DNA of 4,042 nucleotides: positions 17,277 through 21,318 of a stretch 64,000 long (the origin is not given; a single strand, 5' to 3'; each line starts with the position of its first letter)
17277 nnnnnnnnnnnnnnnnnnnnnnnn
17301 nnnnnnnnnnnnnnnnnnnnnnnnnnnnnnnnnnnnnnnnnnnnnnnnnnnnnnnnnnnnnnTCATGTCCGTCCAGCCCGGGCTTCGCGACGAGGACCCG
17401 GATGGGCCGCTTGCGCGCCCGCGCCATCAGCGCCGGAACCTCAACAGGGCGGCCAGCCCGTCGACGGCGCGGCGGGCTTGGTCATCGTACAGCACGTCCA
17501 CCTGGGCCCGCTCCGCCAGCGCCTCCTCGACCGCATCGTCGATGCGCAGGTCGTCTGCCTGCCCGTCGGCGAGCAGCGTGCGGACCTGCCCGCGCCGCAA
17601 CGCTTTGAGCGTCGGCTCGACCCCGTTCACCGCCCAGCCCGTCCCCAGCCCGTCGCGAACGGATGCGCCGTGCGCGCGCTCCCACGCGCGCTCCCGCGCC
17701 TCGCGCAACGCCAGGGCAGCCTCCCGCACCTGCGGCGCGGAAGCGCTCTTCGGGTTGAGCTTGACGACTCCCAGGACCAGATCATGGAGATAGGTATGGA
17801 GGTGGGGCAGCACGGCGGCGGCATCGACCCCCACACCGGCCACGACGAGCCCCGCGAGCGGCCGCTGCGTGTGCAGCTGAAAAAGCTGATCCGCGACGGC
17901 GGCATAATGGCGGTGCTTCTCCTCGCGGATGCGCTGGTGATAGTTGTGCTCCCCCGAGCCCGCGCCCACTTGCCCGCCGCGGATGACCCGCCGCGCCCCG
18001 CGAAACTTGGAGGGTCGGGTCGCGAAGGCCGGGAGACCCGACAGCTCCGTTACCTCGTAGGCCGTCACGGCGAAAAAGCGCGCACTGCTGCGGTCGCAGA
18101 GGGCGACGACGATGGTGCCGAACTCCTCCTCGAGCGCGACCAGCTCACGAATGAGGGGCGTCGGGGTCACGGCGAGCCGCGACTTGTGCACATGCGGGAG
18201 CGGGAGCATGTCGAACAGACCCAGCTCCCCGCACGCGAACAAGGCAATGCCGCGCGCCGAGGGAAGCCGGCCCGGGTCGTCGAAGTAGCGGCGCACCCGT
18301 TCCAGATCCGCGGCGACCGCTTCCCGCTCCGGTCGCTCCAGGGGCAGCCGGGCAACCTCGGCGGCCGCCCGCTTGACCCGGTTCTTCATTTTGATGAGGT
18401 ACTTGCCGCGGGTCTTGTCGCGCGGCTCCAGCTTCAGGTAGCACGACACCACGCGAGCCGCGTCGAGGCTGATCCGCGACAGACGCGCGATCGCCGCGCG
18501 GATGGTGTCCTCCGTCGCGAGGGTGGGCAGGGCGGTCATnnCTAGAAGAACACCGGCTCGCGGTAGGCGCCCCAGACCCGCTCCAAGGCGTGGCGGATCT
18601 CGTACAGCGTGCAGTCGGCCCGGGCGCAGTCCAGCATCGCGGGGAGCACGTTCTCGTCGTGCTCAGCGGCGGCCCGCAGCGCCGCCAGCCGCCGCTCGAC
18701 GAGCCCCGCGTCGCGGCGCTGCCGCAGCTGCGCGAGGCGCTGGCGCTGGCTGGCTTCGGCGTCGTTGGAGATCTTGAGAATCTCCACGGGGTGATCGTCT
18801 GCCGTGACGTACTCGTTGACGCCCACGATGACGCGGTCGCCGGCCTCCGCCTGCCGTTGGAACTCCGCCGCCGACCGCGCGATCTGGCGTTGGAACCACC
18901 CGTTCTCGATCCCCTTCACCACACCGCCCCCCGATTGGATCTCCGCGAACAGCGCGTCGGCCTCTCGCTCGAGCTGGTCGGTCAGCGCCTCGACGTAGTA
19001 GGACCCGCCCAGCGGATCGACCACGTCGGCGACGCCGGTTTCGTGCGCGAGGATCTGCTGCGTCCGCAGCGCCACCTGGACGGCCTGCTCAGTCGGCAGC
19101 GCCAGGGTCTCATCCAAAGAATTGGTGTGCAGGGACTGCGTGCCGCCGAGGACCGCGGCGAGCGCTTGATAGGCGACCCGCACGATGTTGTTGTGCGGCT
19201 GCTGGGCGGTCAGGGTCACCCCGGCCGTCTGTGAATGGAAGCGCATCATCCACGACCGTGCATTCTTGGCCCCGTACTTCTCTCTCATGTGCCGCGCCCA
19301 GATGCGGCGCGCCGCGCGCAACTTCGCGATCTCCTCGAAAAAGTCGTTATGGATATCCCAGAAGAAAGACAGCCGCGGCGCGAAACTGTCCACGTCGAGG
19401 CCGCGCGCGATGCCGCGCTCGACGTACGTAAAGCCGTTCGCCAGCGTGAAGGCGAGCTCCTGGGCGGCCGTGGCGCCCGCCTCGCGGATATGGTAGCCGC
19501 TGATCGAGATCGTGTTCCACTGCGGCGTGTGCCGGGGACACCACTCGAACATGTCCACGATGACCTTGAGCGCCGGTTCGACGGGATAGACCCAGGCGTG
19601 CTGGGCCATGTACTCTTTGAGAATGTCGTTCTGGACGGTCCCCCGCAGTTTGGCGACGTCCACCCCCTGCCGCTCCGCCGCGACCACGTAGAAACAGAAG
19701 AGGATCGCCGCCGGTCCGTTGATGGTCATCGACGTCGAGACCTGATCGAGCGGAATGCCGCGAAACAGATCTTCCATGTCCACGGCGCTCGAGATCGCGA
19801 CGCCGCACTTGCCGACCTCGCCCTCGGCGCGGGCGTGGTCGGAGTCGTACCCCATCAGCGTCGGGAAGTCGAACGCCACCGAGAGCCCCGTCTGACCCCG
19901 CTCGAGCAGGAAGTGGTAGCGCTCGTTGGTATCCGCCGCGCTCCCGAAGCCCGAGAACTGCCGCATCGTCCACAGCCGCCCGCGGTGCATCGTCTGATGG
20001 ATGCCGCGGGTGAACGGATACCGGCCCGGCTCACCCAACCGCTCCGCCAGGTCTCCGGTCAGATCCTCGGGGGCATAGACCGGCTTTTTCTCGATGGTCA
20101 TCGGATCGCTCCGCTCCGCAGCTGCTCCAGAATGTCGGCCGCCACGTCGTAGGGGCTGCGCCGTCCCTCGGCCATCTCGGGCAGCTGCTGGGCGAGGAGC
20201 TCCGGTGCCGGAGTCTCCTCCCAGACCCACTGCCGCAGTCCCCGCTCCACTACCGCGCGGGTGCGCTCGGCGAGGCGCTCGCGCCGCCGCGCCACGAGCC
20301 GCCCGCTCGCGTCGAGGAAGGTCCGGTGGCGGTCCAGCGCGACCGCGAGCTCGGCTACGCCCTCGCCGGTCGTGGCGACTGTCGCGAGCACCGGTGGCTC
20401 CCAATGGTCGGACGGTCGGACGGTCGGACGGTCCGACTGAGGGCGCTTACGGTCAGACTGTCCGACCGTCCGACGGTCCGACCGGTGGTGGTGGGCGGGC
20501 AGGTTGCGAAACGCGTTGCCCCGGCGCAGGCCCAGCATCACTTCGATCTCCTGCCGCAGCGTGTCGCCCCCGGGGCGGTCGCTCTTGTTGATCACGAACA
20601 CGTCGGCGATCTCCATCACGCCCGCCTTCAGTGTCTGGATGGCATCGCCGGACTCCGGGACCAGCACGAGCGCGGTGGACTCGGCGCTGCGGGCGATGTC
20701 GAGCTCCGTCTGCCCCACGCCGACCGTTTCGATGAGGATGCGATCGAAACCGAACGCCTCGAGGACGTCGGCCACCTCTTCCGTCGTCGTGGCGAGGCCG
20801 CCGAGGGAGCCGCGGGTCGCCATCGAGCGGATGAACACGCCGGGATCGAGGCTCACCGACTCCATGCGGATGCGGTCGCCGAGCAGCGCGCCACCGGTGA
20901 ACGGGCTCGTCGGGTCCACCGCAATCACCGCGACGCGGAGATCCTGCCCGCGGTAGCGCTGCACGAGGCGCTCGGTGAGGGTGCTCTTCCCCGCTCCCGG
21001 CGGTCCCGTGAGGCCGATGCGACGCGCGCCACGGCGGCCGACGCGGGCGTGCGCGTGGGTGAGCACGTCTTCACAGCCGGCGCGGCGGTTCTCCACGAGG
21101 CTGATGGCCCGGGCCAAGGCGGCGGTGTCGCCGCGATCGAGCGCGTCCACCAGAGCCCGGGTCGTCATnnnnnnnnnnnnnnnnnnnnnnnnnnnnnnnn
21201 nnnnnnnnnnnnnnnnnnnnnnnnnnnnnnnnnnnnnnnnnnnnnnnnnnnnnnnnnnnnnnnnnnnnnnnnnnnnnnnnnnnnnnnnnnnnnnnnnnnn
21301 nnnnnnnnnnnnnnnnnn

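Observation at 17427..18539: eRF1-like (baeRF) protein with intact GGQ, coupled between the two methylmalonyl-CoA mutase subunits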

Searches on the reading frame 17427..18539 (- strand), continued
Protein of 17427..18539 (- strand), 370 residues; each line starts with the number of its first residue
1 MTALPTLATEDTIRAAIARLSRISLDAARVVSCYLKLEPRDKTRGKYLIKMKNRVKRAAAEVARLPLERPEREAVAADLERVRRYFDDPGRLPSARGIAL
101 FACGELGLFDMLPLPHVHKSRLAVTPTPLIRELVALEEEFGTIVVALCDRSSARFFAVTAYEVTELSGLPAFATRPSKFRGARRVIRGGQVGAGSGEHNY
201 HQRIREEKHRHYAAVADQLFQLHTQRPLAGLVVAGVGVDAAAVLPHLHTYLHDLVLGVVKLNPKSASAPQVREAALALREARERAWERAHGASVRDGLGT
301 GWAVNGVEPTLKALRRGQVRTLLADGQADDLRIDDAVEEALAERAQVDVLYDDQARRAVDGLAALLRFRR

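Call 52: find_encoding_contigs(protein=P0214, flank=6000, max_places=2)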
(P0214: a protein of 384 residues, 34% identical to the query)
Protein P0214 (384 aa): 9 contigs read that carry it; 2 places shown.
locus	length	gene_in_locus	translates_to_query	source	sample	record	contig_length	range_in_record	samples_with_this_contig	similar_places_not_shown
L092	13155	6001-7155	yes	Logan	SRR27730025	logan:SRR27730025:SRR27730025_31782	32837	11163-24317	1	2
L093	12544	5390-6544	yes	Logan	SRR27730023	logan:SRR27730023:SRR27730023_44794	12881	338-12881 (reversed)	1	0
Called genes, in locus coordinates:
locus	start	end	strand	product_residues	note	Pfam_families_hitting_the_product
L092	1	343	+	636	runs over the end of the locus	PF00009:GTP_EFTU, PF01926:MMR_HSR1 (faint), PF03144:GTP_EFTU_D2, PF25461:Beta-barrel_SelB, PF09106:WHD_2nd_SelB (weak), PF09107:WHD_3rd_SelB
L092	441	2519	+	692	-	PF03190:Thioredox_DsbH, PF13899:Thioredoxin_7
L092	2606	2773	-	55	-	-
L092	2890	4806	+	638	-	PF20581:DUF6785, PF20580:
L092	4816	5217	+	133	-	-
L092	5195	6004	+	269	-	PF07638:Sigma70_ECF (weak), PF04542:Sigma70_r2 (faint), PF08281:Sigma70_r4_2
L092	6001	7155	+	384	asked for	PF18854:baeRF_family10, PF18856:baeRF_family12 (weak), PF18859:acVLRF1 (weak), PF03465:eRF1_3 (faint)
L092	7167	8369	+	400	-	PF01408:GFO_IDH_MocA, PF03447:NAD_binding_3 (weak), PF22725:GFO_IDH_MocA_C3, PF02894:GFO_IDH_MocA_C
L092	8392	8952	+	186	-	PF01202:SKI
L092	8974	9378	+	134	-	-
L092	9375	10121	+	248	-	PF05448:AXE1 (weak), PF01738:DLH, PF00561:Abhydrolase_1, PF12146:Hydrolase_4, PF12697:Abhydrolase_6 (weak)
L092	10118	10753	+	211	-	PF00753:Lactamase_B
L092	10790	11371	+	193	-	PF01871:AMMECR1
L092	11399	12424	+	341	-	PF01408:GFO_IDH_MocA, PF22725:GFO_IDH_MocA_C3, PF02894:GFO_IDH_MocA_C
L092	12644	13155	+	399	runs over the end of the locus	PF07690:MFS_1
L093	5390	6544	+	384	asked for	PF18854:baeRF_family10, PF18856:baeRF_family12 (weak), PF18859:acVLRF1 (weak), PF03465:eRF1_3 (faint)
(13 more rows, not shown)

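Call 64: search_protein_families(library=padloc, proteins=[window:17427-18539:-], max_evalue=0.01)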
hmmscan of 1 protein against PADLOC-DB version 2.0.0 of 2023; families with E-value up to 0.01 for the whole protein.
window:17427-18539:- (370 aa): 0 families

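Call 65: find_encoding_contigs(protein=P0146, flank=6000, max_places=2)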
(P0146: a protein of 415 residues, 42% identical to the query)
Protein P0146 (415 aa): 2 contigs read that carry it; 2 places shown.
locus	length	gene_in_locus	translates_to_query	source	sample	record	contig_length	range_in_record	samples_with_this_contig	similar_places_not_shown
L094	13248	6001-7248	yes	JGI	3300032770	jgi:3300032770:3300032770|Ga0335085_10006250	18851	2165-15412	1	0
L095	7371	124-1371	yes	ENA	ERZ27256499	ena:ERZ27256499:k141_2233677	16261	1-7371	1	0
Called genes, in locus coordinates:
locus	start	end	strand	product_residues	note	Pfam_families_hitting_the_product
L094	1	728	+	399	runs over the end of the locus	PF00571:CBS (faint), PF03471:CorC_HlyC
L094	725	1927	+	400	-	PF00571:CBS (weak), PF03471:CorC_HlyC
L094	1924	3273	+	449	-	PF00571:CBS, PF01769:MgtE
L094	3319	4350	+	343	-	PF03308:MeaB, PF13191:AAA_16 (faint), PF02492:cobW (weak)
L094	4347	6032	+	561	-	PF01642:MM_CoA_mutase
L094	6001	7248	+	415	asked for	PF18854:baeRF_family10, PF18844:baeRF_family2 (weak), PF18845:baeRF_family3 (weak)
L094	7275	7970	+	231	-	PF00702:Hydrolase, PF13419:HAD_2, PF13242:Hydrolase_like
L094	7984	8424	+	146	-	PF02310:B12-binding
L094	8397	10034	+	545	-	PF01039:Carboxyl_trans, PF03255:ACCA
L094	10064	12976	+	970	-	PF00082:Peptidase_S8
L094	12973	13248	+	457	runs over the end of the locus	PF07287:AtuA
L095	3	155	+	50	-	?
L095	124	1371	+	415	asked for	PF18854:baeRF_family10, PF18844:baeRF_family2 (weak), PF18845:baeRF_family3 (weak)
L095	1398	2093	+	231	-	PF00702:Hydrolase, PF13419:HAD_2, PF13242:Hydrolase_like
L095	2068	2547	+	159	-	PF02310:B12-binding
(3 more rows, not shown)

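Call 67: find_encoding_contigs(protein=P0136, flank=6000, max_places=2)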
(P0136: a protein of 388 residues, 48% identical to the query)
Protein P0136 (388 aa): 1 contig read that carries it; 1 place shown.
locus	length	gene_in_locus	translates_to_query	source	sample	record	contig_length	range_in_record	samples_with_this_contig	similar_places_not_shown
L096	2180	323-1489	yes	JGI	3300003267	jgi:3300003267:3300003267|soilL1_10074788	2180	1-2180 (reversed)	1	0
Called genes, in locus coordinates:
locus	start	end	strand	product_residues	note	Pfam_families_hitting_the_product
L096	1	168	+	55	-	?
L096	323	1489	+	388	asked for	PF18854:baeRF_family10, PF18844:baeRF_family2, PF18845:baeRF_family3 (weak)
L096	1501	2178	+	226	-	?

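Call 68: search_protein_families(library=pfam, proteins=[L096:1501-2178:+, L096:1-168:+, L084:1929-2423:+, L090:2-535:+], max_evalue=0.001)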
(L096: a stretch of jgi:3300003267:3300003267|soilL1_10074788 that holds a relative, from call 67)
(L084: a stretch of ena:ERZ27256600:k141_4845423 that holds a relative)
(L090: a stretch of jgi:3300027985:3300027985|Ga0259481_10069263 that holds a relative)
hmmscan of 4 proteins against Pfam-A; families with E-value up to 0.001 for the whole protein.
L096:1501-2178:+ (226 aa): 1 family
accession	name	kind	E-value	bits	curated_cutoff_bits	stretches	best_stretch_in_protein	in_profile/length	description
PF00582.32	Usp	-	1.7e-27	97.1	24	1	7-135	3-140/141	Universal stress protein family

L096:1-168:+ (55 aa): 1 family
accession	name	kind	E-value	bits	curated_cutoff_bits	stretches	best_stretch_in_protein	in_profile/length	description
PF02518.31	HATPase_c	-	1.5e-08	35.5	26.4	1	1-54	57-109/111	Histidine kinase-, DNA gyrase B-, and HSP90-like ATPase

L084:1929-2423:+ (165 aa): 1 family
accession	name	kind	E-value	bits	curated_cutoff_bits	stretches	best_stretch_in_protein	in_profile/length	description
PF03625.19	DUF302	-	1.5e-24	86.1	23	1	43-107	1-63/63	Domain of unknown function DUF302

L090:2-535:+ (177 aa): 1 family
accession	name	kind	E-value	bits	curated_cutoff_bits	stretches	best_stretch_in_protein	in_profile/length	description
PF01261.30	AP_endonuc_2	-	7.9e-26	91.7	31.1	1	3-161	73-234/249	Xylose isomerase-like TIM barrel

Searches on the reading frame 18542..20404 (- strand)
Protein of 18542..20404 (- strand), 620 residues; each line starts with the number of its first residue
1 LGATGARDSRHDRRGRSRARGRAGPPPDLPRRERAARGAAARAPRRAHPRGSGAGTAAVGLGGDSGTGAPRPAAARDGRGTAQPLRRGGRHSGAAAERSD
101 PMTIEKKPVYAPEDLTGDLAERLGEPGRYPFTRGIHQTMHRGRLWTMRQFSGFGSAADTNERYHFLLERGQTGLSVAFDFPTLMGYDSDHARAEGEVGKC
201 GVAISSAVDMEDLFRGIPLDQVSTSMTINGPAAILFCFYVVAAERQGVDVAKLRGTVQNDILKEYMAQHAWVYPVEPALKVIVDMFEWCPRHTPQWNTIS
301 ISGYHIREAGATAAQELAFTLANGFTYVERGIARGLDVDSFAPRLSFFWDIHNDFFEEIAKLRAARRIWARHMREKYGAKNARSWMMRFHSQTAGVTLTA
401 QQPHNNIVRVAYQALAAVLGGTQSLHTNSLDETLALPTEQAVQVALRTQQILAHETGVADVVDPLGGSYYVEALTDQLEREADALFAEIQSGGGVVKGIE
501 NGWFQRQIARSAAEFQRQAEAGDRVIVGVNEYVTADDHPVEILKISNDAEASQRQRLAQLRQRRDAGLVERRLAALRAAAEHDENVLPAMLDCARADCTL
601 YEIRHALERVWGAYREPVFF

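Call 6: search_protein_families(library=pfam, proteins=[window:18542-20404:-], max_evalue=0.01)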
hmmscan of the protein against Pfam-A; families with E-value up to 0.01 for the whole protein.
window:18542-20404:- (620 aa): 1 family
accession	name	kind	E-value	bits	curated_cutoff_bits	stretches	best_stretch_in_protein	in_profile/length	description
PF01642.28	MM_CoA_mutase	-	3.9e-223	742.1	22.1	1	104-612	6-512/512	Methylmalonyl-CoA mutase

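Call 7: search_protein_families(library=ncbifam, proteins=[window:18542-20404:-], max_evalue=0.01)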
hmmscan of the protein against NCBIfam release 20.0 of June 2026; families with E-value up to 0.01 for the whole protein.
window:18542-20404:- (620 aa): 4 families
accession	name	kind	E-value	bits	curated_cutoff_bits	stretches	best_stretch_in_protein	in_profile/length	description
TIGR00641.1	acid_CoA_mut_N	subfamily_domain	2.2e-226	752.2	303.8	1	103-617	6-525/528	methylmalonyl-CoA mutase N-terminal domain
NF006944.0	PRK09426.1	equivalog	3.6e-196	653.3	876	1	96-616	33-553/721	methylmalonyl-CoA mutase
NF045497.1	IsobCoAmut_IcmF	equivalog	2.9e-106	356.5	1500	2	250-616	705-1074/1076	fused isobutyryl-CoA mutase/GTPase IcmF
TIGR00642.1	mmCoA_mut_beta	equivalog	1.8e-56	191.6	617.25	2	212-561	133-476/620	methylmalonyl-CoA mutase small subunit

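Call 59: search_solved_structures(query=window:18542-20101:-, max_evalue=1e-20, show_alignments=0)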
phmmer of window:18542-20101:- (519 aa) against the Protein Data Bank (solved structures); distinct sequences matched with E-value up to 1e-20: 11.
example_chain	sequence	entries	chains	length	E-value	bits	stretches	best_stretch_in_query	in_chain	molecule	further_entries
4r3u_A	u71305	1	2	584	9.7e-163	545.7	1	8-518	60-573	2-hydroxyisobutyryl-CoA mutase large subunit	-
8gju_J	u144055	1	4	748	7.1e-149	499.9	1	4-514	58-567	Methylmalonyl-CoA mutase, mitochondrial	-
2xij_A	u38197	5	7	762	7.5e-149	499.9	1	4-514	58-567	METHYLMALONYL-COA MUTASE, MITOCHONDRIAL | Methylmalonyl-CoA mutase, mitochondrial precursor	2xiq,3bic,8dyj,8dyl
6oxc_A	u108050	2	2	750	2.6e-146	491.5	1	6-515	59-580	Methylmalonyl-CoA mutase large subunit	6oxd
5req_A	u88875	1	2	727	4.2e-143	480.9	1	25-514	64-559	PROTEIN (METHYLMALONYL-COA MUTASE ALPHA-SUBUNIT)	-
1req_A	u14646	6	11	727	1.1e-142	479.5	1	25-514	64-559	METHYLMALONYL-COA MUTASE | PROTEIN (METHYLMALONYL-COA MUTASE)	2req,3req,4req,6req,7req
1e1c_A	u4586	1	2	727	2.7e-141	474.9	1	25-514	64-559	METHYLMALONYL-COA MUTASE ALPHA CHAIN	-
4xc6_A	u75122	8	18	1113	1.7e-89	304.1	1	21-515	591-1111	Isobutyryl-CoA mutase fused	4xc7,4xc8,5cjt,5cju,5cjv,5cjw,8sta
8ssl_A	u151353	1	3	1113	1.7e-89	304.1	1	21-515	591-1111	Fused isobutyryl-CoA mutase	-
1e1c_B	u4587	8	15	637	1.5e-28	103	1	173-432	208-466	METHYLMALONYL-COA MUTASE BETA CHAIN | METHYLMALONYL-COA MUTASE | PROTEIN (METHYLMALONYL-COA MUTASE BETA-SUBUNIT)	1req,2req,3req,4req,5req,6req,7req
6oxc_B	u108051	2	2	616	3.4e-25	92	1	197-434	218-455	Methylmalonyl-CoA mutase small subunit mutA | Methylmalonyl-CoA mutase small subunit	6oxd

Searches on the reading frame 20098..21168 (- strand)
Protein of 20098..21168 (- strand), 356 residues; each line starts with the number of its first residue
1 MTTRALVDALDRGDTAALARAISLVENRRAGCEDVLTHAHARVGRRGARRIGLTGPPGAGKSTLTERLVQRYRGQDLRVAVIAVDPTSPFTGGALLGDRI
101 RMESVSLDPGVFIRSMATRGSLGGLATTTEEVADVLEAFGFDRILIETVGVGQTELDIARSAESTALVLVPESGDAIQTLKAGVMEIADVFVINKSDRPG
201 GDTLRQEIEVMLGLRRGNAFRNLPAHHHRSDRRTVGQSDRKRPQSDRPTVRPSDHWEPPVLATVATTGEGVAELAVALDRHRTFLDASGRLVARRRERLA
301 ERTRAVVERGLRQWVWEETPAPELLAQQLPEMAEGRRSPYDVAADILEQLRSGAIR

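Call 6: search_protein_families(library=pfam, proteins=[window:20098-21168:-], max_evalue=0.01)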
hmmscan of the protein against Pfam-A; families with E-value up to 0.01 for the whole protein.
window:20098-21168:- (356 aa): 17 families
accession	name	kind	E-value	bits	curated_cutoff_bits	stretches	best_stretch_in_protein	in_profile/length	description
PF03308.22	MeaB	-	5.7e-87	291.6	23.1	1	18-318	1-271/273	Methylmalonyl Co-A mutase-associated GTPase MeaB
PF02492.25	cobW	-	1.1e-08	35.3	20.7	1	51-204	3-161/180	CobW/HypB/UreG, nucleotide-binding domain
PF13401.12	AAA_22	-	6.4e-05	23.7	27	1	47-96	4-51/130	AAA domain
PF13191.12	AAA_16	-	6.5e-05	23.9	32.6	1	36-88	12-64/167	AAA ATPase domain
PF00009.33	GTP_EFTU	-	0.00011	22.3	26.5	0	49-73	4-28/188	Elongation factor Tu GTP binding domain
PF13238.12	AAA_18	-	0.00035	21.5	29.4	1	51-72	1-24/128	AAA domain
PF03266.21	NTPase_1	-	0.0011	19.3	23.9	1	50-80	1-31/168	NTPase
PF03029.23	ATP_bind_1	-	0.0014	18.9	27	1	54-88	2-36/240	Conserved hypothetical ATP binding protein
PF01656.29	CbiA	-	0.0016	18.8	25.4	1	58-157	9-54/125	CobQ/CobB/MinD/ParA nucleotide binding domain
PF00005.33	ABC_tran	-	0.0023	19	25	1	49-82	12-45/137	ABC transporter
PF13521.12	AAA_28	-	0.0026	18.5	27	1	50-72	1-23/164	AAA domain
PF13671.12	AAA_33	-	0.0033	18.2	27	0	53-73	4-24/143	AAA domain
PF13604.12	AAA_30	-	0.0034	17.6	27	1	45-84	15-54/191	AAA domain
PF13207.12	AAA_17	-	0.0065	17.2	27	0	54-73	1-20/136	AAA domain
PF07728.20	AAA_5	-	0.0065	16.9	22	0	53-79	4-30/139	AAA domain (dynein-related subfamily)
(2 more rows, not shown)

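Call 7: search_protein_families(library=ncbifam, proteins=[window:20098-21168:-], max_evalue=0.01)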
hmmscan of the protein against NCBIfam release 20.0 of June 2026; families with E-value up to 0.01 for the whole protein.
window:20098-21168:- (356 aa): 15 families
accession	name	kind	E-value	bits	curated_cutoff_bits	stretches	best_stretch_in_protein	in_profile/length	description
TIGR00750.1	lao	equivalog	2.8e-96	322.2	240.75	1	13-347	1-299/300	methylmalonyl Co-A mutase-associated GTPase MeaB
NF006958.0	PRK09435.1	equivalog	7.2e-70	235.6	329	1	3-351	10-329/333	methylmalonyl Co-A mutase-associated GTPase MeaB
NF045497.1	IsobCoAmut_IcmF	equivalog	1.8e-44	151.9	1500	1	8-209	147-352/1076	fused isobutyryl-CoA mutase/GTPase IcmF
NF006743.0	PRK09270.1-2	equivalog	6.1e-07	28.7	227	1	33-81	13-59/217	nucleoside/nucleotide kinase family protein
NF006746.0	PRK09270.1-5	subfamily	2e-06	26.9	250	1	43-85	16-58/210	nucleoside/nucleotide kinase family protein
TIGR00073.1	hypB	equivalog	5.1e-06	26.1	121.2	1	39-197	21-167/217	hydrogenase nickel incorporation protein HypB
NF010340.0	PRK13768.1-2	equivalog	0.00048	20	293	1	51-87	6-42/265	GTPase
TIGR00231.1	small_GTP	domain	0.00049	19.9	42.5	0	49-72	4-27/164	GTP-binding protein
NF010381.0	PRK13808.1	equivalog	0.00094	18.7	426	1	50-86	2-44/335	adenylate kinase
NF010248.0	PRK13695.1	equivalog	0.0023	17.7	156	1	49-80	4-35/180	NTPase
NF006744.0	PRK09270.1-3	equivalog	0.0024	17.4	281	1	41-72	15-47/213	nucleoside/nucleotide kinase family protein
TIGR02857.1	CydD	equivalog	0.0032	16.5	435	1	28-147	330-443/529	thiol reductant ABC exporter subunit CydD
TIGR01846.1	type_I_sec_HlyB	subfamily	0.0083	14.4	725.55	0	48-79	483-514/694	type I secretion system permease/ATPase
TIGR02204.1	MsbA_rel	hypoth_equivalog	0.0089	14.7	780.4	0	49-135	367-449/576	ABC transporter, permease/ATP-binding protein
TIGR04352.1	HprK_rel_A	equivalog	0.0096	15.1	200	0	40-70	100-130/280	HprK-related kinase A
